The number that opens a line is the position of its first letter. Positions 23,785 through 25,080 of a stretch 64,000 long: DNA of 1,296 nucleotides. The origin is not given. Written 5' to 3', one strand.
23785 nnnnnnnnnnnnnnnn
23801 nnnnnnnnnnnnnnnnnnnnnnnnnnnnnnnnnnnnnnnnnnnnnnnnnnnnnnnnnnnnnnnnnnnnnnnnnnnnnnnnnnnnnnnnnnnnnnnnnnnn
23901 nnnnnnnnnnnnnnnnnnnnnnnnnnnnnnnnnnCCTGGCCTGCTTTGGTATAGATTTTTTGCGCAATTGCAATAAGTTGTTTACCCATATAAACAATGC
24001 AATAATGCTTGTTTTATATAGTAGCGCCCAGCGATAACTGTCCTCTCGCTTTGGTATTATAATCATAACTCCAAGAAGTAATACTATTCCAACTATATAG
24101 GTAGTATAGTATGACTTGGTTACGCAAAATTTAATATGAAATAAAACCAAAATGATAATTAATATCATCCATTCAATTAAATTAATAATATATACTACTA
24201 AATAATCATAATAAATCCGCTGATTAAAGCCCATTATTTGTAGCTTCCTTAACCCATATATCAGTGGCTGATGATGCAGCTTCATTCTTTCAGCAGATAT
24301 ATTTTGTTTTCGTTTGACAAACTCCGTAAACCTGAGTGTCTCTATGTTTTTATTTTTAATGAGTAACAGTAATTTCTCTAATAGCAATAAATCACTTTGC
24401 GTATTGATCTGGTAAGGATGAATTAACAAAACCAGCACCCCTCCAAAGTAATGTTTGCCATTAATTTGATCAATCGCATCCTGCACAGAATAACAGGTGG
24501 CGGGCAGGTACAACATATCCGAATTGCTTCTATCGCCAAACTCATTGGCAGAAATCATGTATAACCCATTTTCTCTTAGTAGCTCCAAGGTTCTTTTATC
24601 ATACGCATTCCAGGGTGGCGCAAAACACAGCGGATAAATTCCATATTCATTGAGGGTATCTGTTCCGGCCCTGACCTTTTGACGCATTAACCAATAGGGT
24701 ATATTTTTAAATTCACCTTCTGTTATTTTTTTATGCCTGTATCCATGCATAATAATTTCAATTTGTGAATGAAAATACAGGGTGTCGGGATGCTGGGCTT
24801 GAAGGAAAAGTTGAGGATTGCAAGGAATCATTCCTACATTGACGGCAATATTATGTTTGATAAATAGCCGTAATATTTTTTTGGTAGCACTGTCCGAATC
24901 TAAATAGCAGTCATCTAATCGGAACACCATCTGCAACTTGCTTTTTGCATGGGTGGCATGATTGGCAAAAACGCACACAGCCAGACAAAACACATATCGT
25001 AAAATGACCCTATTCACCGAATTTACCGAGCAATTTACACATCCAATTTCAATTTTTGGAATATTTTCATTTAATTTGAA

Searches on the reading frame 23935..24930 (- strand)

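Call 34: search_protein_families(library=pfam, proteins=[window:23935-24930:-], max_evalue=0.01)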
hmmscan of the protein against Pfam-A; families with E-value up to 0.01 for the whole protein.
window:23935-24930:- (332 aa): 2 families
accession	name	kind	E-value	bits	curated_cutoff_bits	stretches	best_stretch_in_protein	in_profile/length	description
PF10096.14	DUF2334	-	8.7e-18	65.1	26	1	2-180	3-195/203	Uncharacterized protein conserved in bacteria (DUF2334)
PF01522.26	Polysacc_deac_1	-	0.0068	16.8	23.1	0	6-125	14-123/124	Polysaccharide deacetylase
